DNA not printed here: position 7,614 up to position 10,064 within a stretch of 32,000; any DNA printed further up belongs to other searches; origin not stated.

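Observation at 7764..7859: Bacterial-type LigA ends in a PIP-box-like peptide (QPSLFDF-COOH) on a flexible tail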

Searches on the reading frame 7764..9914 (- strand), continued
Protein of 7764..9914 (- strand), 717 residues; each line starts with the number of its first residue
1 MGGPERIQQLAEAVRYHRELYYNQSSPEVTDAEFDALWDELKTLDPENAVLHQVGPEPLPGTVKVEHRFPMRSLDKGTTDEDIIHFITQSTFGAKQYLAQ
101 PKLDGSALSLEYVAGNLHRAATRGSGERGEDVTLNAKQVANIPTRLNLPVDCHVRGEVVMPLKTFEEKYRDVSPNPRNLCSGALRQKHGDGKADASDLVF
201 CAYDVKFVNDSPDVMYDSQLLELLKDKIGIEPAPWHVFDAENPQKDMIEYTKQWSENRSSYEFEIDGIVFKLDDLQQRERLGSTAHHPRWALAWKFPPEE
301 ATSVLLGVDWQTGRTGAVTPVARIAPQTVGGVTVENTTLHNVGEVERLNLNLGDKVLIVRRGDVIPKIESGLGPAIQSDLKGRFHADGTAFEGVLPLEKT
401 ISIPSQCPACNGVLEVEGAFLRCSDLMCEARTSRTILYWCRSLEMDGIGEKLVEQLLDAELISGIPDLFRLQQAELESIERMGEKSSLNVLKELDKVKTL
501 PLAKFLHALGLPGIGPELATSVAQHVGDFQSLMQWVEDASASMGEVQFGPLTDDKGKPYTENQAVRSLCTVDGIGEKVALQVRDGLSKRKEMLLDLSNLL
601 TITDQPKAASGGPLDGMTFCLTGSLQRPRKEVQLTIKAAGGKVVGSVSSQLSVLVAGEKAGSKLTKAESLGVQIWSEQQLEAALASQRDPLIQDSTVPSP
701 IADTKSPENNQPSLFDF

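Call 71: find_homologous_proteins(query=P0123, max_evalue=1e-20)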
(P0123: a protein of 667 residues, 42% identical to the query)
Query P0123 (667 aa): 8000 proteins with E <= 1e-20 among 8000 candidates; the best 120 are listed.
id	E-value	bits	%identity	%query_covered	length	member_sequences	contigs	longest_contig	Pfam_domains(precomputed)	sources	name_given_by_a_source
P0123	0.0e+0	1444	100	100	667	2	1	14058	PF12826.14,PF03120.23,PF14520.13,PF01653.24,PF00533.34,PF22745.3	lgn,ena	-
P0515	0.0e+0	1276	89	100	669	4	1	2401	PF12826.14,PF03120.23,PF14520.13,PF01653.24,PF00533.34,PF22745.3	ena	-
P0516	1.3e-253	862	58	97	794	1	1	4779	PF12826.14,PF03120.23,PF14520.13,PF01653.24,PF00533.34,PF16589.13,PF22745.3,PF12738.14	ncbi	-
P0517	4.9e-215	734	53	94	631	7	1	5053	PF12826.14,PF03120.23,PF14520.13,PF01653.24,PF00533.34,PF22745.3,PF12738.14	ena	-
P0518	4.1e-163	563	45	96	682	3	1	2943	PF12826.14,PF03120.23,PF14520.13,PF01653.24,PF00533.34,PF00633.30,PF22745.3,PF12738.14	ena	-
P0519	4.5e-162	559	44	94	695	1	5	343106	PF12826.14,PF03120.23,PF14520.13,PF01653.24,PF00533.34,PF00633.30,PF22745.3,PF12738.14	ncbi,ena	-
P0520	2.9e-158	547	45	93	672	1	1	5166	PF12826.14,PF03120.23,PF14520.13,PF01653.24,PF00533.34,PF22745.3,PF12738.14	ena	-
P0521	4.6e-150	519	43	94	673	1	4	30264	PF12826.14,PF03120.23,PF14520.13,PF01653.24,PF00533.34,PF22745.3,PF12738.14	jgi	-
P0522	2.5e-142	494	43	93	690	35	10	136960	PF03120.23,PF14520.13,PF01653.24,PF00533.34,PF22745.3,PF12738.14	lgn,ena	-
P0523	5.5e-142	493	59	57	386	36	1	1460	PF03120.23,PF01653.24,PF22745.3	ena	-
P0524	2.9e-141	490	59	58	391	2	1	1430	PF03120.23,PF01653.24,PF22745.3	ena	-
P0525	1.9e-140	488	41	94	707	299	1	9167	PF12826.14,PF03120.23,PF14520.13,PF01653.24,PF00533.34,PF00633.30,PF22745.3,PF12738.14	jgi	-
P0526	1.0e-136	475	41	94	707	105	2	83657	PF12826.14,PF03120.23,PF14520.13,PF01653.24,PF00533.34,PF00633.30,PF22745.3,PF12738.14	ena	-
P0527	1.3e-132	462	42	94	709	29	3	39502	PF12826.14,PF03120.23,PF14520.13,PF01653.24,PF00533.34,PF22745.3,PF12738.14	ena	-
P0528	2.4e-130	454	43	93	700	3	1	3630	PF12826.14,PF03120.23,PF14520.13,PF01653.24,PF00533.34,PF03119.22,PF00633.30,PF22745.3,PF12738.14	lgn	-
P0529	1.5e-129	452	42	94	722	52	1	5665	PF03120.23,PF14520.13,PF01653.24,PF00533.34,PF22745.3,PF12738.14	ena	-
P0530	6.2e-128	446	43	93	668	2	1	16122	PF12826.14,PF03120.23,PF14520.13,PF01653.24,PF00533.34,PF03119.22,PF00633.30,PF22745.3,PF12738.14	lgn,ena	-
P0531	7.1e-128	446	42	93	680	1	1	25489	PF12826.14,PF03120.23,PF14520.13,PF01653.24,PF00533.34,PF03119.22,PF00633.30,PF22745.3,PF12738.14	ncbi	-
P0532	7.5e-127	443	41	94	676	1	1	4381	PF12826.14,PF03120.23,PF14520.13,PF01653.24,PF00533.34,PF03119.22,PF00633.30,PF22745.3,PF12738.14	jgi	-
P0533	1.0e-126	442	41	94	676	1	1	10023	PF12826.14,PF03120.23,PF14520.13,PF01653.24,PF00533.34,PF03119.22,PF00633.30,PF22745.3,PF12738.14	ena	-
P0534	1.4e-126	442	43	93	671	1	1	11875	PF12826.14,PF03120.23,PF14520.13,PF01653.24,PF00533.34,PF03119.22,PF00633.30,PF22745.3,PF12738.14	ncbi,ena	-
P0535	3.0e-126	441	42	94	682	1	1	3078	PF12826.14,PF03120.23,PF14520.13,PF01653.24,PF00533.34,PF03119.22,PF22745.3,PF12738.14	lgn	-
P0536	3.6e-126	440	41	94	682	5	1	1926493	PF12826.14,PF03120.23,PF14520.13,PF01653.24,PF00533.34,PF03119.22,PF00633.30,PF22745.3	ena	-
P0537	4.3e-126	440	41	93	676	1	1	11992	PF12826.14,PF03120.23,PF14520.13,PF01653.24,PF00533.34,PF03119.22,PF00633.30,PF22745.3,PF12738.14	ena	-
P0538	5.7e-126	440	40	94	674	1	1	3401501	PF12826.14,PF03120.23,PF14520.13,PF01653.24,PF00533.34,PF03119.22,PF00633.30,PF22745.3,PF12738.14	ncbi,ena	-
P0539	9.5e-126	439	43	94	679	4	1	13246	PF12826.14,PF03120.23,PF14520.13,PF01653.24,PF00533.34,PF03119.22,PF22745.3,PF12738.14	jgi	jgi:DNA ligase (NAD+)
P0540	1.8e-125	438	41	94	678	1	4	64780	PF12826.14,PF03120.23,PF14520.13,PF01653.24,PF00533.34,PF03119.22,PF00633.30,PF22745.3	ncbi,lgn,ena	-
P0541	3.4e-125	437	40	93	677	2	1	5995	PF12826.14,PF03120.23,PF14520.13,PF01653.24,PF00533.34,PF03119.22,PF22745.3,PF12738.14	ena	-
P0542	6.4e-125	436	40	94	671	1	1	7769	PF12826.14,PF03120.23,PF14520.13,PF01653.24,PF00533.34,PF22745.3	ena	-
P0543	1.3e-124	435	40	94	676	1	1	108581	PF12826.14,PF03120.23,PF14520.13,PF01653.24,PF00533.34,PF03119.22,PF00633.30,PF22745.3,PF12738.14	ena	-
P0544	1.4e-124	435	40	94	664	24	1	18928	PF12826.14,PF03120.23,PF14520.13,PF01653.24,PF00533.34,PF03119.22,PF22745.3,PF12738.14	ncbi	-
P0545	1.9e-124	435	40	94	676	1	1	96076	PF12826.14,PF03120.23,PF14520.13,PF01653.24,PF00533.34,PF03119.22,PF00633.30,PF22745.3,PF12738.14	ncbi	-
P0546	2.6e-124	434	41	95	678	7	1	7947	PF12826.14,PF03120.23,PF14520.13,PF01653.24,PF00533.34,PF03119.22,PF00633.30,PF22745.3,PF12738.14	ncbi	-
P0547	3.2e-124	434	41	94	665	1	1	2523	PF12826.14,PF03120.23,PF14520.13,PF01653.24,PF00533.34,PF03119.22,PF00633.30,PF22745.3,PF12738.14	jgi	-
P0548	4.3e-124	434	41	94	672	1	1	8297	PF12826.14,PF03120.23,PF14520.13,PF01653.24,PF00533.34,PF03119.22,PF00633.30,PF22745.3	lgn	-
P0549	4.3e-124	434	42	79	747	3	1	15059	PF12826.14,PF03120.23,PF14520.13,PF01653.24,PF00533.34,PF01367.26,PF03119.22,PF22745.3,PF12738.14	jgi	jgi:DNA ligase (NAD+)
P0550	5.2e-124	433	41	92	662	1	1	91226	PF12826.14,PF03120.23,PF14520.13,PF01653.24,PF00533.34,PF03119.22,PF16589.13,PF22745.3,PF12738.14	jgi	jgi:DNA ligase (NAD+)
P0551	7.9e-124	433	43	94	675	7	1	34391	PF12826.14,PF03120.23,PF14520.13,PF01653.24,PF00533.34,PF03119.22,PF22745.3,PF12738.14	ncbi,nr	ncbi:MAG TPA: NAD-dependent DNA ligase LigA [Chromatiaceae bacterium]|nr:NAD-dependent DNA ligase Li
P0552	1.0e-123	432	39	94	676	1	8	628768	PF12826.14,PF03120.23,PF14520.13,PF01653.24,PF00533.34,PF03119.22,PF00633.30,PF22745.3,PF12738.14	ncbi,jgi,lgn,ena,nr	ncbi:MAG: DNA ligase [Gammaproteobacteria bacterium]|nr:MAG: DNA ligase [Gammaproteobacteria bacteri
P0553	1.1e-123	432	42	94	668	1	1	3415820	PF12826.14,PF03120.23,PF14520.13,PF01653.24,PF00533.34,PF03119.22,PF00633.30,PF22745.3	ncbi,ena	-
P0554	1.6e-123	432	40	94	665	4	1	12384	PF12826.14,PF03120.23,PF14520.13,PF01653.24,PF00533.34,PF03119.22,PF22745.3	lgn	-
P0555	1.9e-123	432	42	79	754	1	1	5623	PF12826.14,PF03120.23,PF14520.13,PF01653.24,PF00533.34,PF03119.22,PF22745.3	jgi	jgi:DNA ligase (NAD+)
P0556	1.9e-123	431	40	93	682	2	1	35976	PF12826.14,PF03120.23,PF14520.13,PF01653.24,PF00533.34,PF03119.22,PF00633.30,PF22745.3,PF12738.14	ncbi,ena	-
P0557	2.4e-123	431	42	94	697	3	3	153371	PF12826.14,PF03120.23,PF14520.13,PF01653.24,PF00533.34,PF03119.22,PF00633.30,PF22745.3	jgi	-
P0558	2.5e-123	431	41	92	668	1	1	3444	PF12826.14,PF03120.23,PF14520.13,PF01653.24,PF00533.34,PF03119.22,PF22745.3,PF12738.14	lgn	-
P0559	3.5e-123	431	41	95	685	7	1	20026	PF12826.14,PF03120.23,PF14520.13,PF01653.24,PF00533.34,PF03119.22,PF00633.30,PF22745.3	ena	-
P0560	4.3e-123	430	40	94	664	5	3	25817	PF12826.14,PF03120.23,PF14520.13,PF01653.24,PF00533.34,PF03119.22,PF22745.3,PF12738.14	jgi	jgi:DNA ligase (NAD+)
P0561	4.5e-123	430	42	92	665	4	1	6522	PF12826.14,PF03120.23,PF14520.13,PF01653.24,PF00533.34,PF03119.22,PF22745.3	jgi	jgi:DNA ligase (NAD+)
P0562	5.0e-123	430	40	94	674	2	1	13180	PF12826.14,PF03120.23,PF14520.13,PF01653.24,PF00533.34,PF03119.22,PF00633.30,PF22745.3,PF12738.14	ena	-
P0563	5.8e-123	430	39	92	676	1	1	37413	PF12826.14,PF03120.23,PF14520.13,PF01653.24,PF00533.34,PF03119.22,PF00633.30,PF22745.3,PF12738.14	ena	-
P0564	6.2e-123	430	40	93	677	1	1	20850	PF12826.14,PF03120.23,PF14520.13,PF01653.24,PF00533.34,PF03119.22,PF22745.3,PF12738.14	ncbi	-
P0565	8.7e-123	429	40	94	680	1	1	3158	PF12826.14,PF03120.23,PF14520.13,PF01653.24,PF00533.34,PF03119.22,PF00633.30,PF22745.3,PF12738.14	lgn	-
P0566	1.3e-122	429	40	95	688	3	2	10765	PF12826.14,PF03120.23,PF14520.13,PF01653.24,PF00533.34,PF03119.22,PF00633.30,PF22745.3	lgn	-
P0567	1.5e-122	429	41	93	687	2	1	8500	PF12826.14,PF03120.23,PF14520.13,PF01653.24,PF00533.34,PF22745.3,PF12738.14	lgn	-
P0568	1.5e-122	429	39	93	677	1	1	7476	PF12826.14,PF03120.23,PF14520.13,PF01653.24,PF14716.14,PF00533.34,PF03119.22,PF00633.30,PF22745.3,PF12738.14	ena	-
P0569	1.5e-122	429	40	92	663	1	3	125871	PF12826.14,PF03120.23,PF14520.13,PF01653.24,PF00533.34,PF03119.22,PF00633.30,PF22745.3,PF12738.14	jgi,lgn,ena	-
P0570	1.8e-122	428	40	94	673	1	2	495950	PF12826.14,PF03120.23,PF14520.13,PF01653.24,PF00533.34,PF03119.22,PF22745.3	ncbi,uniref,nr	ncbi:NAD-dependent DNA ligase LigA [Lacimicrobium alkaliphilum]|uniref:DNA ligase n=1 Tax=Lacimicrob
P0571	2.2e-122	428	40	95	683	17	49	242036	PF12826.14,PF03120.23,PF14520.13,PF01653.24,PF00533.34,PF03119.22,PF00633.30,PF22745.3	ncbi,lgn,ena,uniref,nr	ncbi:NAD-dependent DNA ligase LigA [Limnochorda sp.]|uniref:NAD-dependent DNA ligase LigA n=1 Tax=Li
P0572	2.9e-122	428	39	94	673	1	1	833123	PF12826.14,PF03120.23,PF14520.13,PF01653.24,PF00533.34,PF03119.22,PF22745.3,PF12738.14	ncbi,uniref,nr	ncbi:NAD-dependent DNA ligase LigA [Lacimicrobium sp. SS2-24]|uniref:NAD-dependent DNA ligase LigA n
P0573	3.0e-122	428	39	93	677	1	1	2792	PF12826.14,PF03120.23,PF14520.13,PF01653.24,PF14716.14,PF00533.34,PF03119.22,PF00633.30,PF22745.3,PF12738.14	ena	-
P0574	3.2e-122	427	40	94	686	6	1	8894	PF12826.14,PF03120.23,PF14520.13,PF01653.24,PF00533.34,PF03119.22,PF22745.3,PF12738.14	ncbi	-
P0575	3.6e-122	427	41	92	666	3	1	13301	PF12826.14,PF03120.23,PF14520.13,PF01653.24,PF00533.34,PF00633.30,PF22745.3,PF12738.14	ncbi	-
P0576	3.9e-122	427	40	94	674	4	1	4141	PF12826.14,PF03120.23,PF14520.13,PF01653.24,PF00533.34,PF03119.22,PF00633.30,PF22745.3,PF12738.14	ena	-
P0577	4.0e-122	427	39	94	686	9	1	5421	PF12826.14,PF03120.23,PF14520.13,PF01653.24,PF00533.34,PF03119.22,PF00633.30,PF22745.3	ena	-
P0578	4.5e-122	427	40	93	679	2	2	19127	PF12826.14,PF03120.23,PF14520.13,PF01653.24,PF00533.34,PF03119.22,PF00633.30,PF22745.3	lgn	-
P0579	4.6e-122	427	40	94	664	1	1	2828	PF12826.14,PF03120.23,PF14520.13,PF01653.24,PF00533.34,PF03119.22,PF22745.3,PF12738.14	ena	-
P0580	5.6e-122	427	40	95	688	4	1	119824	PF12826.14,PF03120.23,PF14520.13,PF01653.24,PF00533.34,PF03119.22,PF00633.30,PF22745.3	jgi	jgi:DNA ligase (NAD+)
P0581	6.7e-122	426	40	95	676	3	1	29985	PF12826.14,PF03120.23,PF14520.13,PF01653.24,PF00533.34,PF03119.22,PF00633.30,PF22745.3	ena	-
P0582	6.7e-122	426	39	93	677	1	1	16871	PF12826.14,PF03120.23,PF14520.13,PF01653.24,PF14716.14,PF00533.34,PF03119.22,PF00633.30,PF22745.3,PF12738.14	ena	-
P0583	6.8e-122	426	39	93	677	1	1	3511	PF12826.14,PF03120.23,PF14520.13,PF01653.24,PF14716.14,PF00533.34,PF03119.22,PF00633.30,PF22745.3,PF12738.14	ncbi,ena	-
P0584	6.9e-122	426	41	93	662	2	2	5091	PF12826.14,PF03120.23,PF14520.13,PF01653.24,PF00533.34,PF03119.22,PF22745.3,PF12738.14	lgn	-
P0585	7.2e-122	426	42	95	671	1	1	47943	PF12826.14,PF03120.23,PF14520.13,PF01653.24,PF00533.34,PF03119.22,PF00633.30,PF22745.3,PF12738.14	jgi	jgi:DNA ligase (NAD+)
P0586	7.6e-122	426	42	95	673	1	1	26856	PF12826.14,PF03120.23,PF14520.13,PF01653.24,PF00533.34,PF03119.22,PF22745.3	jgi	jgi:DNA ligase (NAD+)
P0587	7.7e-122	426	42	95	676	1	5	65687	PF12826.14,PF03120.23,PF14520.13,PF01653.24,PF00533.34,PF03119.22,PF00633.30,PF22745.3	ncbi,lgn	ncbi:MAG: NAD-dependent DNA ligase LigA [Gammaproteobacteria bacterium]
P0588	8.0e-122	426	41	94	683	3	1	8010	PF12826.14,PF03120.23,PF14520.13,PF01653.24,PF00533.34,PF03119.22,PF22745.3,PF12738.14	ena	-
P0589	8.2e-122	426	39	93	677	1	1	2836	PF12826.14,PF03120.23,PF14520.13,PF01653.24,PF14716.14,PF00533.34,PF03119.22,PF00633.30,PF22745.3,PF12738.14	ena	-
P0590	8.3e-122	426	39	93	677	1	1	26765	PF12826.14,PF03120.23,PF14520.13,PF01653.24,PF14716.14,PF00533.34,PF03119.22,PF00633.30,PF22745.3,PF12738.14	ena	-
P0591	8.9e-122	426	41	93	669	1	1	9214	PF12826.14,PF03120.23,PF14520.13,PF01653.24,PF00533.34,PF03119.22,PF22745.3,PF12738.14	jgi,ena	-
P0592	9.1e-122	426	38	94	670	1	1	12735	PF12826.14,PF03120.23,PF14520.13,PF01653.24,PF00533.34,PF03119.22,PF00633.30,PF22745.3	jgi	-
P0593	9.3e-122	426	39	93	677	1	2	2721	PF12826.14,PF03120.23,PF14520.13,PF01653.24,PF14716.14,PF00533.34,PF03119.22,PF00633.30,PF22745.3,PF12738.14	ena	-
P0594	9.3e-122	426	39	93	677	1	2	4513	PF12826.14,PF03120.23,PF14520.13,PF01653.24,PF14716.14,PF00533.34,PF03119.22,PF00633.30,PF22745.3,PF12738.14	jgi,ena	-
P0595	1.1e-121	426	39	93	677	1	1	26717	PF12826.14,PF03120.23,PF14520.13,PF01653.24,PF14716.14,PF00533.34,PF03119.22,PF00633.30,PF22745.3,PF12738.14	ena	-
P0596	1.3e-121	425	39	93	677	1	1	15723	PF12826.14,PF03120.23,PF14520.13,PF01653.24,PF14716.14,PF00533.34,PF03119.22,PF00633.30,PF22745.3,PF12738.14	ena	-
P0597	1.3e-121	425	39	93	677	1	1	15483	PF12826.14,PF03120.23,PF14520.13,PF01653.24,PF14716.14,PF00533.34,PF03119.22,PF00633.30,PF22745.3,PF12738.14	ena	-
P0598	1.3e-121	425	39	93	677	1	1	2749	PF12826.14,PF03120.23,PF14520.13,PF01653.24,PF14716.14,PF00533.34,PF03119.22,PF00633.30,PF22745.3,PF12738.14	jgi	-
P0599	1.3e-121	425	40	94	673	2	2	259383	PF12826.14,PF03120.23,PF14520.13,PF01653.24,PF00533.34,PF03119.22,PF00633.30,PF22745.3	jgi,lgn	jgi:DNA ligase (NAD+)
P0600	1.3e-121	425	40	98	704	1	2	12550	PF12826.14,PF03120.23,PF14520.13,PF01653.24,PF00533.34,PF03119.22,PF22745.3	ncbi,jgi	jgi:DNA ligase (NAD+)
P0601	1.4e-121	425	41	95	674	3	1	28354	PF12826.14,PF03120.23,PF14520.13,PF01653.24,PF00533.34,PF03119.22,PF00633.30,PF22745.3,PF12738.14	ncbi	ncbi:MAG: NAD-dependent DNA ligase LigA [Gammaproteobacteria bacterium SHHR-1]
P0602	1.5e-121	425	39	94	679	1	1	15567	PF12826.14,PF03120.23,PF14520.13,PF01653.24,PF00533.34,PF03119.22,PF00633.30,PF22745.3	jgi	jgi:DNA ligase (NAD+)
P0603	1.6e-121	425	41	93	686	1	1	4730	PF12826.14,PF03120.23,PF14520.13,PF01653.24,PF00533.34,PF03119.22,PF00633.30,PF22745.3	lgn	-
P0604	2.2e-121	425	39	93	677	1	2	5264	PF12826.14,PF03120.23,PF14520.13,PF01653.24,PF14716.14,PF00533.34,PF03119.22,PF00633.30,PF22745.3,PF12738.14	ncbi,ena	-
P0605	2.8e-121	424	41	92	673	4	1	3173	PF12826.14,PF03120.23,PF14520.13,PF01653.24,PF00533.34,PF03119.22,PF22745.3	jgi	jgi:DNA ligase (NAD+)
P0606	3.0e-121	424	39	93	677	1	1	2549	PF12826.14,PF03120.23,PF14520.13,PF01653.24,PF14716.14,PF00533.34,PF03119.22,PF00633.30,PF22745.3,PF12738.14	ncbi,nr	ncbi:NAD-dependent DNA ligase LigA [bacterium]|nr:NAD-dependent DNA ligase LigA [bacterium]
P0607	3.0e-121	424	39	93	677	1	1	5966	PF12826.14,PF03120.23,PF14520.13,PF01653.24,PF14716.14,PF00533.34,PF03119.22,PF00633.30,PF22745.3,PF12738.14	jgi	-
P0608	3.4e-121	424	41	94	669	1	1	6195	PF12826.14,PF03120.23,PF14520.13,PF01653.24,PF00533.34,PF03119.22,PF22745.3,PF12738.14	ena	-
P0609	3.6e-121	424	42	95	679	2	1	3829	PF12826.14,PF03120.23,PF14520.13,PF01653.24,PF00533.34,PF03119.22,PF22745.3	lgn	-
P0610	3.7e-121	424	41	93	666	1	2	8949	PF12826.14,PF03120.23,PF14520.13,PF01653.24,PF00533.34,PF00633.30,PF22745.3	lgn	-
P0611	4.1e-121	424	39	93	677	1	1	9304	PF12826.14,PF03120.23,PF14520.13,PF01653.24,PF14716.14,PF00533.34,PF03119.22,PF00633.30,PF22745.3,PF12738.14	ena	-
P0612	4.1e-121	424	42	94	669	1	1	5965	PF12826.14,PF03120.23,PF14520.13,PF01653.24,PF00533.34,PF03119.22,PF00633.30,PF22745.3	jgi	jgi:DNA ligase (NAD+)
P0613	4.4e-121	424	43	92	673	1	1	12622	PF12826.14,PF03120.23,PF14520.13,PF01653.24,PF00533.34,PF03119.22,PF22745.3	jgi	-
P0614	4.5e-121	424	41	94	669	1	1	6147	PF12826.14,PF03120.23,PF14520.13,PF01653.24,PF00533.34,PF03119.22,PF22745.3,PF12738.14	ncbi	-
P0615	5.1e-121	423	39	93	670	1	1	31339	PF12826.14,PF03120.23,PF14520.13,PF01653.24,PF00533.34,PF03119.22,PF22745.3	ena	-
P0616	6.3e-121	423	39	92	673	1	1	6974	PF12826.14,PF03120.23,PF14520.13,PF01653.24,PF00533.34,PF03119.22,PF00633.30,PF22745.3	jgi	-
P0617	6.4e-121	423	41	94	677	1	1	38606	PF12826.14,PF03120.23,PF14520.13,PF01653.24,PF00533.34,PF03119.22,PF00633.30,PF22745.3,PF12738.14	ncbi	-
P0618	6.6e-121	423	40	95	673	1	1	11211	PF12826.14,PF03120.23,PF14520.13,PF01653.24,PF00533.34,PF03119.22,PF22745.3,PF12738.14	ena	-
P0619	6.9e-121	423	41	93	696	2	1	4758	PF12826.14,PF03120.23,PF14520.13,PF01653.24,PF00533.34,PF03119.22,PF00633.30,PF22745.3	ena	-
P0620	7.7e-121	423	42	94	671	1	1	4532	PF12826.14,PF03120.23,PF14520.13,PF01653.24,PF00533.34,PF03119.22,PF22745.3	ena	-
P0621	7.9e-121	423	39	92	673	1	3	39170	PF12826.14,PF03120.23,PF14520.13,PF01653.24,PF00533.34,PF03119.22,PF00633.30,PF22745.3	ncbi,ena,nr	ncbi:MAG: DNA ligase (NAD(+)) LigA [Chloroflexi bacterium]|nr:MAG: DNA ligase (NAD(+)) LigA [Chlorof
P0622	8.5e-121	423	41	79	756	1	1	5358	PF12826.14,PF03120.23,PF14520.13,PF01653.24,PF00533.34,PF03119.22,PF00633.30,PF22745.3,PF12738.14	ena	-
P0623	9.9e-121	423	40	93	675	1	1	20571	PF12826.14,PF03120.23,PF14520.13,PF01653.24,PF00533.34,PF03119.22,PF00633.30,PF22745.3,PF12738.14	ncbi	-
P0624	1.0e-120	422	40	99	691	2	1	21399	PF12826.14,PF03120.23,PF14520.13,PF01653.24,PF00533.34,PF03119.22,PF00633.30,PF22745.3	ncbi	ncbi:MAG: NAD-dependent DNA ligase LigA [Thermochromatium sp.]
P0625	1.1e-120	422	39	92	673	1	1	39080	PF12826.14,PF03120.23,PF14520.13,PF01653.24,PF00533.34,PF03119.22,PF00633.30,PF22745.3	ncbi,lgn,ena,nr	ncbi:MAG: DNA ligase (NAD(+)) LigA [Chloroflexi bacterium]|nr:MAG: DNA ligase (NAD(+)) LigA [Chlorof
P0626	1.2e-120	422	41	78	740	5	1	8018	PF12826.14,PF03120.23,PF14520.13,PF01653.24,PF00533.34,PF03119.22,PF22745.3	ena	-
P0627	1.2e-120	422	39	92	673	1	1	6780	PF12826.14,PF03120.23,PF14520.13,PF01653.24,PF00533.34,PF03119.22,PF00633.30,PF22745.3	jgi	-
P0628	1.2e-120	422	42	93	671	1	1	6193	PF12826.14,PF03120.23,PF14520.13,PF01653.24,PF00533.34,PF03119.22,PF22745.3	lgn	-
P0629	1.4e-120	422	41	78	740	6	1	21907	PF12826.14,PF03120.23,PF14520.13,PF01653.24,PF00533.34,PF03119.22,PF22745.3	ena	-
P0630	1.6e-120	422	41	95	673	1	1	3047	PF12826.14,PF03120.23,PF14520.13,PF01653.24,PF00533.34,PF03119.22,PF22745.3,PF12738.14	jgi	-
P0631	1.6e-120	422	39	96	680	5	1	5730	PF12826.14,PF03120.23,PF14520.13,PF01653.24,PF00533.34,PF01367.26,PF03119.22,PF00633.30,PF22745.3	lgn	-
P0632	1.8e-120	422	40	95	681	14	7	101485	PF12826.14,PF03120.23,PF14520.13,PF01653.24,PF00533.34,PF03119.22,PF22745.3,PF12738.14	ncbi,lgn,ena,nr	ncbi:MAG: NAD-dependent DNA ligase LigA [Pseudomonadales bacterium]|nr:NAD-dependent DNA ligase LigA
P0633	2.0e-120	422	41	93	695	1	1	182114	PF12826.14,PF03120.23,PF14520.13,PF01653.24,PF00533.34,PF03119.22,PF00633.30,PF22745.3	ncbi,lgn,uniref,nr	ncbi:NAD-dependent DNA ligase LigA [Allochromatium vinosum]|uniref:NAD-dependent DNA ligase LigA n=1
